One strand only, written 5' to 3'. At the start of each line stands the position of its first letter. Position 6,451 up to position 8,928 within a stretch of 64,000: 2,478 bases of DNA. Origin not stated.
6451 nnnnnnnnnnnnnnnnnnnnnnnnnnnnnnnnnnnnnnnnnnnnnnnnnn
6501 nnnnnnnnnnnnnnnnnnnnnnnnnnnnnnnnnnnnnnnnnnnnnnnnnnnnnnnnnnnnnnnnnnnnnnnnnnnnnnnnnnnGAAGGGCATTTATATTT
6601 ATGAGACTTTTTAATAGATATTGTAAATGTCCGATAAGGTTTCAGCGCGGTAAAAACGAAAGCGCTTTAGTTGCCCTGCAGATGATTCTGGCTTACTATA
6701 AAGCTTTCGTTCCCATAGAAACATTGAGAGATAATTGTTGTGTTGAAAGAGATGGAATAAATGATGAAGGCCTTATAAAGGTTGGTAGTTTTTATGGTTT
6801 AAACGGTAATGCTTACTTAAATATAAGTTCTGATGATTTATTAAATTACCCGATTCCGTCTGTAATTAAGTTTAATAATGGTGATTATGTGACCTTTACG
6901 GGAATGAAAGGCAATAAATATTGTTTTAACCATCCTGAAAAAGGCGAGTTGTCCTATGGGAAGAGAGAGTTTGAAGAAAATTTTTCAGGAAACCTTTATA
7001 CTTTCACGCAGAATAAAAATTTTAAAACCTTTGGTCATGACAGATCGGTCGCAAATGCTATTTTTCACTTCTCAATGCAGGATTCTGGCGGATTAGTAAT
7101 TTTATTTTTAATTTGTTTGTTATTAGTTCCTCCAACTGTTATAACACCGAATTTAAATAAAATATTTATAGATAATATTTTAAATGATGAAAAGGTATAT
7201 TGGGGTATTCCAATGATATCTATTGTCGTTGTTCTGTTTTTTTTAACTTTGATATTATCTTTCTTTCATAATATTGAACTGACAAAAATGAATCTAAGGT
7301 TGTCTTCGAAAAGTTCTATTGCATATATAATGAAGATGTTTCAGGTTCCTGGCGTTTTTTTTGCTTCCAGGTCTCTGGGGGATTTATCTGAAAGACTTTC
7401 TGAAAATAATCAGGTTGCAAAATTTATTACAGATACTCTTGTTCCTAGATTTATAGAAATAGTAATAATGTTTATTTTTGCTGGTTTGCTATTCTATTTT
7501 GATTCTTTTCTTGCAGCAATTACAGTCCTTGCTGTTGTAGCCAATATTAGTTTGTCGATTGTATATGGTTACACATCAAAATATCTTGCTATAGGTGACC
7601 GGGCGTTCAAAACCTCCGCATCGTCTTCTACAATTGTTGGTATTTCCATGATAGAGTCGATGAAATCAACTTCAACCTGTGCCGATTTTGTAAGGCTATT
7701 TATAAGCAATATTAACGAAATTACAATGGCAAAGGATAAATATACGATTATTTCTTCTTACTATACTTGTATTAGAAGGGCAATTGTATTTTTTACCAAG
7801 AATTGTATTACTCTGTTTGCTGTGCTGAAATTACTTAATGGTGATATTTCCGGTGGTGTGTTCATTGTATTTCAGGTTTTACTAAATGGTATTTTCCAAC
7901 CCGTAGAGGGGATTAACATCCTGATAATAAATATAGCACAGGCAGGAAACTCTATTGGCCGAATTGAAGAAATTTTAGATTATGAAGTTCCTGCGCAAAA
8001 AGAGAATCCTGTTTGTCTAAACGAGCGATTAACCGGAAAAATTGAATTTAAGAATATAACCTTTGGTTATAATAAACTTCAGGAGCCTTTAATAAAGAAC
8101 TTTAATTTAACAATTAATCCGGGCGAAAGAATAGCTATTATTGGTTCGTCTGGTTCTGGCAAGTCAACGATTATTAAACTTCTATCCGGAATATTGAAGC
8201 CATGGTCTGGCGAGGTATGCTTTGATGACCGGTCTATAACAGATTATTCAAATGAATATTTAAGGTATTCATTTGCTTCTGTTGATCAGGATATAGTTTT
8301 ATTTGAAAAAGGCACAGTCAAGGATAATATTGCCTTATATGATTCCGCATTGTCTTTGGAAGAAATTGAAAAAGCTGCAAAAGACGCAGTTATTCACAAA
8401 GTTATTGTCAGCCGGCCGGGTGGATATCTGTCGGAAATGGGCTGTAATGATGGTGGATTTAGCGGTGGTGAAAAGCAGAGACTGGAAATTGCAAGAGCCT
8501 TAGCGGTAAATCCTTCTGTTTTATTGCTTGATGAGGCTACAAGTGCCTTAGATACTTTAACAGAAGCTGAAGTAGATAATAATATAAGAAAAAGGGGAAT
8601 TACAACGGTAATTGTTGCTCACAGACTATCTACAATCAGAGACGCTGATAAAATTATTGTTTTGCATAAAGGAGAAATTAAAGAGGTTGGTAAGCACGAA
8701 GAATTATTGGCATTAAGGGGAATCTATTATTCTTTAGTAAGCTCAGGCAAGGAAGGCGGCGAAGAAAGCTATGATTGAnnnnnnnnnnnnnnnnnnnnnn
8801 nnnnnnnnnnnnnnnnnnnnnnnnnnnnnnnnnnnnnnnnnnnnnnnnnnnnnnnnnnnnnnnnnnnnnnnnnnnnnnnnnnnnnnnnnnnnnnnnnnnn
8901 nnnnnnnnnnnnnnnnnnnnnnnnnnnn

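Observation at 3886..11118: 45-bp direct repeats bracket a 7.1-kb four-gene exporter cassette (att-like duplication)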

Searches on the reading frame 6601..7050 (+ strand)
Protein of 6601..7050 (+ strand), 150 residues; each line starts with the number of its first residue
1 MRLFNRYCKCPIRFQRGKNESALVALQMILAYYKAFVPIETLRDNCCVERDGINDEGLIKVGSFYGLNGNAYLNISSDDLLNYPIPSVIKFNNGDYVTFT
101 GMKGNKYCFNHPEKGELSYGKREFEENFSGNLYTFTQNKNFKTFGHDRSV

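Call 65: search_solved_structures(query=window:6601-7050:+, show_alignments=4, max_evalue=0.01)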
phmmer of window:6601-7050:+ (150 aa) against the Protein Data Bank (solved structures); distinct sequences matched with E-value up to 0.01: 1.
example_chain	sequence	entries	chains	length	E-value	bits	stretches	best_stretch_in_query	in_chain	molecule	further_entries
6mpz_A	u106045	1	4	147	5.2e-18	68.4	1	8-136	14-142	Double Glycine Motif Protease domain from AMS/PCAT Transporter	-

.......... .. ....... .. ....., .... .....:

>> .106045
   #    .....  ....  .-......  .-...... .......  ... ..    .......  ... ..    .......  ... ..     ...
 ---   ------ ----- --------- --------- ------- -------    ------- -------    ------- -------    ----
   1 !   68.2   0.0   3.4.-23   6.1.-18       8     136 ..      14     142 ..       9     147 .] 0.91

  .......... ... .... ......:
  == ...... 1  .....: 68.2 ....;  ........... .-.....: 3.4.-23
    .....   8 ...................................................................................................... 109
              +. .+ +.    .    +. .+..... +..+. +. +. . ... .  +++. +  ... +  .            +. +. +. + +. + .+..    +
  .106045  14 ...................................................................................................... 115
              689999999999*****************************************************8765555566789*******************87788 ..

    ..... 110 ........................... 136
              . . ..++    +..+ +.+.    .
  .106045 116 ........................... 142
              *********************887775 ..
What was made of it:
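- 6601..8778 (+): ABC1: ABC exporter with an N-terminal C39-like domain. Ser21 and Asp95 occupy the catalytic Cys and His columns. Alignment to LahT150, 6mpz (call 65).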

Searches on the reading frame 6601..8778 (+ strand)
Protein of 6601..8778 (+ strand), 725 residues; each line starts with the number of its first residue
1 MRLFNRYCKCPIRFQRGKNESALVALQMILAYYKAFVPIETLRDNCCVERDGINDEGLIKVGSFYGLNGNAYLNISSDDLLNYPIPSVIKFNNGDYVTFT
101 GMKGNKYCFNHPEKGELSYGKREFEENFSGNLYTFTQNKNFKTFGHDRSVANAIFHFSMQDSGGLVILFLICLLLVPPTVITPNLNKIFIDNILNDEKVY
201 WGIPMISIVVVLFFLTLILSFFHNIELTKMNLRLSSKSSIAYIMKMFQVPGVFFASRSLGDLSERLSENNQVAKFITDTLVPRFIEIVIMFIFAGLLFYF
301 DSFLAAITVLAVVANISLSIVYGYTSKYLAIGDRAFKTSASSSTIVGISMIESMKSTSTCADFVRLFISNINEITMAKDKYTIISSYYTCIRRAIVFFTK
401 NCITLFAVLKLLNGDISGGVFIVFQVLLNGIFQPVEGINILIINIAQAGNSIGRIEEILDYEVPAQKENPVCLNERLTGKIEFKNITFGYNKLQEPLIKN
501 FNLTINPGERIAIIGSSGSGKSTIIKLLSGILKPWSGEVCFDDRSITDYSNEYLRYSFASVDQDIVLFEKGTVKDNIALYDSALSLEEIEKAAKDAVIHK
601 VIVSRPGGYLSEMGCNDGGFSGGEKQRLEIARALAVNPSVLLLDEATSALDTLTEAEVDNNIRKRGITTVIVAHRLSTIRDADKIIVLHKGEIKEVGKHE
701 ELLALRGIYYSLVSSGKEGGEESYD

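Call 7: search_protein_families(library=ncbifam, proteins=[window:6601-8778:+])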
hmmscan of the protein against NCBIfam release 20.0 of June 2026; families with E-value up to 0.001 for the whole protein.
window:6601-8778:+ (725 aa): 187 families (the best 25 are shown)
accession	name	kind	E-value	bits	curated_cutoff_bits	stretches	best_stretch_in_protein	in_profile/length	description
TIGR03796.1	NHLM_micro_ABC1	equivalog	2.7e-191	637.4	853.3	1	10-713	2-709/710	NHLP family bacteriocin export ABC transporter peptidase/permease/ATPase subunit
TIGR01846.1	type_I_sec_HlyB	subfamily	9.7e-97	324.9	725.55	1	23-713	2-689/694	type I secretion system permease/ATPase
TIGR03797.1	NHLM_micro_ABC2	equivalog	1.2e-89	301.6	709.4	1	141-714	113-683/686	NHLP bacteriocin export ABC transporter permease/ATPase subunit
TIGR02203.1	MsbA_lipidA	equivalog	4.1e-86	289.7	602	1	180-713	36-566/572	lipid A export permease/ATP-binding protein MsbA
TIGR01193.1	bacteriocin_ABC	subfamily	1.4e-82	278.4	523.85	1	19-713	5-706/708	peptide cleavage/export ABC transporter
TIGR03375.1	type_I_sec_LssB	subfamily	2.1e-81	274.2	693.1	1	25-703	6-689/696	type I secretion system permease/ATPase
TIGR00958.1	3a01208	subfamily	1.1e-76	258.7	874.6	1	155-713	153-711/711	antigen peptide transporter 2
TIGR02204.1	MsbA_rel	hypoth_equivalog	2.5e-73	247.7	780.4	1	183-713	38-572/576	ABC transporter, permease/ATP-binding protein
NF052233.1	CphA_assoc_ABC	equivalog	2.7e-73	247.6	880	1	166-716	192-743/766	cyanophycin metabolism-associated ABC transporter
TIGR01842.1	type_I_sec_PrtD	subfamily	2.6e-69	234.2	510.15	1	191-704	34-542/544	type I secretion system permease/ATPase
NF010178.0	PRK13657.1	equivalog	8.9e-68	229.1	733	1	173-715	29-569/588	glucan ABC transporter ATP-binding protein/ permease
NF045513.1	HepA_fam_ABC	equivalog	1.1e-67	228.8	725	1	196-710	91-603/610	heterocyst formation ABC transporter subunit HepA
NF008381.0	PRK11176.1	equivalog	6.5e-65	219.6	867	1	203-712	65-575/582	lipid A ABC transporter ATP-binding protein/permease MsbA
NF045998.1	cleave_ABC_plasm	equivalog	7.5e-62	209.5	500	1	16-662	3-645/673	Mbov_0121 family peptidase domain-containing ABC transporter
TIGR02857.1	CydD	equivalog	3.2e-57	194.7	435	1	188-688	33-529/529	thiol reductant ABC exporter subunit CydD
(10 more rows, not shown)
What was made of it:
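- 6601..8778 (+): Best hit TIGR03796 at 637 bits, below the 853 cut-off (call 7).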

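Call 8: search_protein_families(library=pfam, proteins=[window:6601-8778:+])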
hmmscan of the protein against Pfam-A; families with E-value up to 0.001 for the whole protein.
window:6601-8778:+ (725 aa): 5 families
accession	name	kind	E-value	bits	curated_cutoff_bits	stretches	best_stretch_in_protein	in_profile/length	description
PF00005.33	ABC_tran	-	2.2e-31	109.7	25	1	499-648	2-137/137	ABC transporter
PF03412.21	Peptidase_C39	-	3.2e-18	66.3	22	1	11-139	3-132/133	Peptidase C39 family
PF00664.28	ABC_membrane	-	8.4e-14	52.3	28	1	180-435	16-274/274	ABC transporter transmembrane region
PF02463.25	SMC_N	-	6.5e-05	22.9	40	0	609-690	135-213/220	RecF/RecN/SMC N terminal domain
PF13555.12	AAA_29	-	0.00063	19.9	27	0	503-534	17-48/61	P-loop containing region of AAA domain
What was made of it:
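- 6601..8778 (+): Peptidase_C39, ABC_membrane and ABC_tran (call 8).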

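Call 64: search_solved_structures(query=window:6601-8778:+, show_alignments=2, max_evalue=1e-20)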
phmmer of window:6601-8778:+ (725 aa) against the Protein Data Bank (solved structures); distinct sequences matched with E-value up to 1e-20: 314 (the best 60 are shown).
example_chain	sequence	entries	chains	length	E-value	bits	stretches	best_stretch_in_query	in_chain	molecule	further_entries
9nfi_A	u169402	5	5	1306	4.9e-112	378.7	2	221-715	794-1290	Permeability Glycoprotein (P-gp)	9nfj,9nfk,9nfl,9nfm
6fn1_A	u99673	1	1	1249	2.9e-106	359.7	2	287-715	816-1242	Human-mouse chimeric ABCB1 (ABCBHM)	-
6fn4_A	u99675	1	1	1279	3.1e-106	359.5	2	287-715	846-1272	Apo form of Human-mouse chimeric ABCB1 (ABCB1HM) in complex with Antigen binding fragment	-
6qee_A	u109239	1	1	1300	9e-106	358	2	286-715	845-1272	ABCB1HM-EQ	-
7zka_A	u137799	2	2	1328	1e-105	357.8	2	418-715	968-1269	ATP-dependent translocase ABCB1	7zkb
3g60_A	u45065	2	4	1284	1.3e-105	357.5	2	303-724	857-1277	Multidrug resistance protein 1a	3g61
5kpi_A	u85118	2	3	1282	1.3e-105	357.5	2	303-715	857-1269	Multidrug resistance protein 1A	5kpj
4m2s_A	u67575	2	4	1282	1.4e-105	357.4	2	303-715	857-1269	Multidrug resistance protein 1A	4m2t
7zk8_A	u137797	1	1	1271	2.1e-105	356.8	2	418-714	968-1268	ATP-dependent translocase ABCB1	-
4ksb_A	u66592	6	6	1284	2.2e-105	356.8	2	303-715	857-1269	Multidrug resistance protein 1A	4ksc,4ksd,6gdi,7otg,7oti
4q9h_A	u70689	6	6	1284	2.2e-105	356.7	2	303-715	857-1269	Multidrug resistance protein 1A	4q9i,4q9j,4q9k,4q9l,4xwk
7zk4_A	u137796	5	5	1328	2.5e-105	356.6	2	392-715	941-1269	ATP-dependent translocase ABCB1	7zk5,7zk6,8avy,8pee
6q81_A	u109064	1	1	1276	2.6e-105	356.5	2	303-715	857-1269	P-glycoprotein (ABCB1)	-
6ujp_A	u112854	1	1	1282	3.2e-105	356.2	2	392-715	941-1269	ATP-dependent translocase ABCB1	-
6ujw_A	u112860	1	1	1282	3.4e-105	356.1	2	392-715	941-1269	ATP-dependent translocase ABCB1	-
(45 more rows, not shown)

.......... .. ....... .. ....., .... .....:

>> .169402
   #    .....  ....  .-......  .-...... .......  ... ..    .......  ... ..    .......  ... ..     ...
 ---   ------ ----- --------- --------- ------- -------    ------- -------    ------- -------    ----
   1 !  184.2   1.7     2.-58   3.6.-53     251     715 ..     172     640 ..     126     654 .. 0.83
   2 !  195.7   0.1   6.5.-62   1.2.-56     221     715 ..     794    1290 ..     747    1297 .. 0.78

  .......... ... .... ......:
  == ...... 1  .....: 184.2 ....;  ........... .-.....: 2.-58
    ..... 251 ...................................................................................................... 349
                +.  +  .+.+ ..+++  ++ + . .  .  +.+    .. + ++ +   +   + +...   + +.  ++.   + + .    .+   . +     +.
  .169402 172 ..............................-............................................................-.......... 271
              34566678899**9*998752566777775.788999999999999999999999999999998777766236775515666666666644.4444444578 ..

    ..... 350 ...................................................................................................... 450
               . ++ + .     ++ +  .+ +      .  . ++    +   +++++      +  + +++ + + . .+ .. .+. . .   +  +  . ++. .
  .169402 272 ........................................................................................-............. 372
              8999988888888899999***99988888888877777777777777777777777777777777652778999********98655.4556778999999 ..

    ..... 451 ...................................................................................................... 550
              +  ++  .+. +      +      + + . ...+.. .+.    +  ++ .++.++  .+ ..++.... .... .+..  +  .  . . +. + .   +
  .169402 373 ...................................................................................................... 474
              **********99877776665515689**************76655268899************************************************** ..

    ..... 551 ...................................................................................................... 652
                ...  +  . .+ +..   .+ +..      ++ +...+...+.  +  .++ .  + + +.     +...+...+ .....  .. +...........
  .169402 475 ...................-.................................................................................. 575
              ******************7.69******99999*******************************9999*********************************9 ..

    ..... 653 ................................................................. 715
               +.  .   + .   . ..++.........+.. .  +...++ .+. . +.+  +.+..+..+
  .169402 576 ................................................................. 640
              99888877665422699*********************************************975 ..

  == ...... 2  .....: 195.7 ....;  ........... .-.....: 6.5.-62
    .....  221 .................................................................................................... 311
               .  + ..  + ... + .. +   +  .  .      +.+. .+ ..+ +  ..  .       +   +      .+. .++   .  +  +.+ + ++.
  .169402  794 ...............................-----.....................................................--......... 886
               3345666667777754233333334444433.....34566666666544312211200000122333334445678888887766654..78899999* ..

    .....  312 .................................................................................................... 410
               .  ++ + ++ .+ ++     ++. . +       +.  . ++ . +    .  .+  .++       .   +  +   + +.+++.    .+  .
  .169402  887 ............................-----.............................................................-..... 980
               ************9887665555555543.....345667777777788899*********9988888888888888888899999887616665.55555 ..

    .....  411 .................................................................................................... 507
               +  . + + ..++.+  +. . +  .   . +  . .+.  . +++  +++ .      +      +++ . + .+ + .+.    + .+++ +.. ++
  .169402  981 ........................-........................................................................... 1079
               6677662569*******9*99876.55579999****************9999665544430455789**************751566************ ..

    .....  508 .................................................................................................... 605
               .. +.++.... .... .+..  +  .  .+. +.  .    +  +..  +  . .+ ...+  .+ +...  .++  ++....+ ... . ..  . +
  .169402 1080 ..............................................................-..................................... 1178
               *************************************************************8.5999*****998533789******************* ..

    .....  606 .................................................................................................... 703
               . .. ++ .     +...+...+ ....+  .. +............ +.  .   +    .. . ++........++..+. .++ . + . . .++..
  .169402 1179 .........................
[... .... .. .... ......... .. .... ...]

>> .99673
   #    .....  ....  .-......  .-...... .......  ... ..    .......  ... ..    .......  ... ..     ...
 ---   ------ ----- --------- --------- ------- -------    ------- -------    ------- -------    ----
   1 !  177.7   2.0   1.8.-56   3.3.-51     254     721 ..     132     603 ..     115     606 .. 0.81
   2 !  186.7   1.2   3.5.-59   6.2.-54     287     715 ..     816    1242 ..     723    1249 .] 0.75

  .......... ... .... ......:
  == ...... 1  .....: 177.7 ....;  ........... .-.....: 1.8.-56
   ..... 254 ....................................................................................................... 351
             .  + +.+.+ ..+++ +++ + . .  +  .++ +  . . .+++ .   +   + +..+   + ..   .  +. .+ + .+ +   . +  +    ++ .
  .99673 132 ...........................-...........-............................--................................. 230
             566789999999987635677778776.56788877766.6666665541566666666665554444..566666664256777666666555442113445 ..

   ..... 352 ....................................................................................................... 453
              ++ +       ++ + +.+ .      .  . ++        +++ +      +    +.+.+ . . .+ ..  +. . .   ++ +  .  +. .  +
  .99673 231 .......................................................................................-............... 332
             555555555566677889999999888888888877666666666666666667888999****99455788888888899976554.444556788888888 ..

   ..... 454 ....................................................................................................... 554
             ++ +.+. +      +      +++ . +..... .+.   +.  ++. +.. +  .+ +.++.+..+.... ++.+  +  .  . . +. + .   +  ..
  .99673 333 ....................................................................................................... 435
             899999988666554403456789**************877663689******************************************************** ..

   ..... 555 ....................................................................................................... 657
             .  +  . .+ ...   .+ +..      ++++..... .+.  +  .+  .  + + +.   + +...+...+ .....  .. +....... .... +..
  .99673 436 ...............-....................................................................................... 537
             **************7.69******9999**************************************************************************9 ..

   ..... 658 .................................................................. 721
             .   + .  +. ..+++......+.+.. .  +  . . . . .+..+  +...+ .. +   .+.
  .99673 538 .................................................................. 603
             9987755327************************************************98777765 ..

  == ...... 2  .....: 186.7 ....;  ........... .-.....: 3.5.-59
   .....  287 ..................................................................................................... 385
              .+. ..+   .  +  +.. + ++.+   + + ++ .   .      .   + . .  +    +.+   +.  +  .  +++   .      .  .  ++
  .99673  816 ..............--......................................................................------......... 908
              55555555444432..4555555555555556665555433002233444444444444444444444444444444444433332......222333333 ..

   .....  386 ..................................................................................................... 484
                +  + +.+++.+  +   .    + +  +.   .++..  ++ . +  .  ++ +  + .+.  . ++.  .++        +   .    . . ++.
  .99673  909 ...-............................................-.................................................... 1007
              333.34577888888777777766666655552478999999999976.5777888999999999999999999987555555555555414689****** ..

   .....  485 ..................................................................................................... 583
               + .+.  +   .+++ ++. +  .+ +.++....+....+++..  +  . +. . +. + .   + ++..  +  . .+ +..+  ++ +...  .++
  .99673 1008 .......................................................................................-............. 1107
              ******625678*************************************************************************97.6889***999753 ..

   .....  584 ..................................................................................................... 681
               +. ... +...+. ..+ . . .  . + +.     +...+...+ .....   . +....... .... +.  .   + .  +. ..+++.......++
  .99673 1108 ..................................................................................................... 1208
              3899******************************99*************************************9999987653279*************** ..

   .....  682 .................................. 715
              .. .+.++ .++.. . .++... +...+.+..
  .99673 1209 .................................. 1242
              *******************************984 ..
